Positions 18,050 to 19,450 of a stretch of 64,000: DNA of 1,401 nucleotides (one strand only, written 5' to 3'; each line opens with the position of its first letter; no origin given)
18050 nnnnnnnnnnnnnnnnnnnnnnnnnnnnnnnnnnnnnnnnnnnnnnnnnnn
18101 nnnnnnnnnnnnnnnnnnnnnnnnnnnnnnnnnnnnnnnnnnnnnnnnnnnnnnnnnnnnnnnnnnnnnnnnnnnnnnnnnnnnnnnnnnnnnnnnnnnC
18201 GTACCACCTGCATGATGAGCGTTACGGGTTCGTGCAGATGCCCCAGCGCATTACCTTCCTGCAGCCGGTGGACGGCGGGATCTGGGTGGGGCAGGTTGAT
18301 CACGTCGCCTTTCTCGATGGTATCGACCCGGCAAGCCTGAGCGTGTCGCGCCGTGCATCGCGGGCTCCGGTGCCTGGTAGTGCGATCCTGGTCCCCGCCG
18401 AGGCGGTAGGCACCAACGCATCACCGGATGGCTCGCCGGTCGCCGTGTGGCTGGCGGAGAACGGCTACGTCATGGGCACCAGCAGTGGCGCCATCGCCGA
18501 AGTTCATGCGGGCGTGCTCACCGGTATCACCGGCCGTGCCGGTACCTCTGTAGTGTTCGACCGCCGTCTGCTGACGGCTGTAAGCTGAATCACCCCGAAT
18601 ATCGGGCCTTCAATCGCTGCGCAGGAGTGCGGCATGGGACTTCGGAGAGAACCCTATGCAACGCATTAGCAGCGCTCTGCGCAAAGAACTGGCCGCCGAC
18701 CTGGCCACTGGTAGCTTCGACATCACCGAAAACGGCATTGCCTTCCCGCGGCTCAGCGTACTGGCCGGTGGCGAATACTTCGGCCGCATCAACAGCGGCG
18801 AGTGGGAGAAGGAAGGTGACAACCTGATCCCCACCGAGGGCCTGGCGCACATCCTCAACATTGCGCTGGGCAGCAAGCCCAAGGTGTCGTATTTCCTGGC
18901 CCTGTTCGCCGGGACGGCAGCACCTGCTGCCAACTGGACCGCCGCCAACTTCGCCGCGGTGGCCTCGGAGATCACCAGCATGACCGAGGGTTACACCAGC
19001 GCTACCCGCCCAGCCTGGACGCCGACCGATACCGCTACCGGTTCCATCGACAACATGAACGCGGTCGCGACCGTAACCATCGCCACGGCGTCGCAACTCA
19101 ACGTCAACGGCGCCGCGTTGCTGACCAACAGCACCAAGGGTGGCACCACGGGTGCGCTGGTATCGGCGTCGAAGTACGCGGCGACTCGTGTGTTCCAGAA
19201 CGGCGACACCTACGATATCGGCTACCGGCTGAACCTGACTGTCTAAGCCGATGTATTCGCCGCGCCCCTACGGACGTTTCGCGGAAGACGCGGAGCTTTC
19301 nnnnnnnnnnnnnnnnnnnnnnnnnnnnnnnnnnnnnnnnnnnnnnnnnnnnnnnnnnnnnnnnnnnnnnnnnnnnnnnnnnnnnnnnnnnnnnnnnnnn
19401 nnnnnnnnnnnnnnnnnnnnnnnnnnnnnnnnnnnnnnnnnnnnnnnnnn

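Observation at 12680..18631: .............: exact 13-mer SD-containing hairpin repeated three times before structural genes, with the architecture of a CsrA binding site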

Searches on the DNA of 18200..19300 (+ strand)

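Call 17: search_dna_similar(query=window:18200-19300:+, collection=phages, mode=distant, max_rows=60)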
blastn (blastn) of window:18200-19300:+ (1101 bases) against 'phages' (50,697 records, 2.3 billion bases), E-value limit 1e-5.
Records with a match: 38; places in all: 38; records where one place covers at least 80% of the query: 36.
Best place of each record, by identity: >=99% 15; 95-99% 13; 90-95% 5; 60-80% 5.
By first word of the organism name: Pseudomonas 36; Bacillus 1; Shewanella 1.
By host as written in the record: Pseudomonas aeruginosa 16; - 7; Pseudomonas aeruginosa PAO1 4; Pseudomonas aeruginosa HIM-6 2; Pseudomonas sp. 2; Pseudomonas aeruginosa ATCC 27853 2; Pseudomonas aeruginosa PAO1k 1; Pseudomonas aeruginosa ATCC 15692 (PAO1) 1; and 3 more.
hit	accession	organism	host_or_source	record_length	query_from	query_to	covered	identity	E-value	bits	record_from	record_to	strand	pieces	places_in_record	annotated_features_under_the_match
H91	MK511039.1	Pseudomonas phage vB_Pae_CF24a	Pseudomonas aeruginosa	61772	1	1101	100%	100.0%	0e+0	1986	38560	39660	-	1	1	hypothetical protein (x3)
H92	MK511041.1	Pseudomonas phage vB_Pae_CF69a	Pseudomonas aeruginosa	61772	1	1101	100%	100.0%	0e+0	1986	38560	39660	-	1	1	hypothetical protein (x3)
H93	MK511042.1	Pseudomonas phage vB_Pae_CF126a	Pseudomonas aeruginosa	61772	1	1101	100%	100.0%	0e+0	1986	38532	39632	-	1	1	hypothetical protein (x3)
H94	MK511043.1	Pseudomonas phage vB_Pae_BR228a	Pseudomonas aeruginosa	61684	1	1101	100%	100.0%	0e+0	1986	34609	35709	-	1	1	hypothetical protein (x3)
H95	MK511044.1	Pseudomonas phage vB_Pae_BR197a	Pseudomonas aeruginosa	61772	1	1101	100%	100.0%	0e+0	1986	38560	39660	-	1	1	hypothetical protein (x3)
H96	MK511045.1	Pseudomonas phage vB_Pae_BR208a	Pseudomonas aeruginosa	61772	1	1101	100%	100.0%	0e+0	1986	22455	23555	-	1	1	hypothetical protein (x3)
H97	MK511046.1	Pseudomonas phage vB_Pae_BR313a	Pseudomonas aeruginosa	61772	1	1101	100%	100.0%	0e+0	1986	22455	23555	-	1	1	hypothetical protein (x3)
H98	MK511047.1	Pseudomonas phage vB_Pae_BR319b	Pseudomonas aeruginosa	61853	1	1101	100%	100.0%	0e+0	1986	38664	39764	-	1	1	hypothetical protein (x3)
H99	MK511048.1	Pseudomonas phage vB_Pae_BR320a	Pseudomonas aeruginosa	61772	1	1101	100%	100.0%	0e+0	1986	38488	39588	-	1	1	hypothetical protein (x3)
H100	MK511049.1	Pseudomonas phage vB_Pae_BR326a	Pseudomonas aeruginosa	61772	1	1101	100%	100.0%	0e+0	1986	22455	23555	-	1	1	hypothetical protein (x3)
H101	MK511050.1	Pseudomonas phage vB_Pae_BR150a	Pseudomonas aeruginosa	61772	1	1101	100%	100.0%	0e+0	1986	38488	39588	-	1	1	hypothetical protein (x3)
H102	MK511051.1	Pseudomonas phage vB_Pae_BR181a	Pseudomonas aeruginosa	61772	1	1101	100%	100.0%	0e+0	1986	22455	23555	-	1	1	hypothetical protein (x3)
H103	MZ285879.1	Pseudomonas phage PA8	Pseudomonas aeruginosa PAO1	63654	1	1101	100%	100.0%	0e+0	1986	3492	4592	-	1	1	hypothetical protein (x3)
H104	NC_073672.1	Pseudomonas phage PA8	Pseudomonas aeruginosa PAO1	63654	1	1101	100%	100.0%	0e+0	1986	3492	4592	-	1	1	hypothetical protein (x3)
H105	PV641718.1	Pseudomonas phage Atpa001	Pseudomonas aeruginosa PAO1k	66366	1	1101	100%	99.6%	0e+0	1968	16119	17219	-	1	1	hypothetical protein (x3)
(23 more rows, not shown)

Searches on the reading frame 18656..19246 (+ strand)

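Call 10: search_protein_families(library=pfam, proteins=[window:18656-19246:+], max_evalue=0.01)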
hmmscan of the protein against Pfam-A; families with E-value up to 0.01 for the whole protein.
window:18656-19246:+ (196 aa): 0 families

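Call 18: search_protein_families(library=phrogs, proteins=[window:18656-19246:+], max_evalue=0.01)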
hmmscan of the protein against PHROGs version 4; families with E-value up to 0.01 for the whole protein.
window:18656-19246:+ (196 aa): 1 family
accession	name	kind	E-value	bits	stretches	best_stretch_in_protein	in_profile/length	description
phrog_8123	-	unknown function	8.1e-97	323.5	1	2-196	1-192/192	-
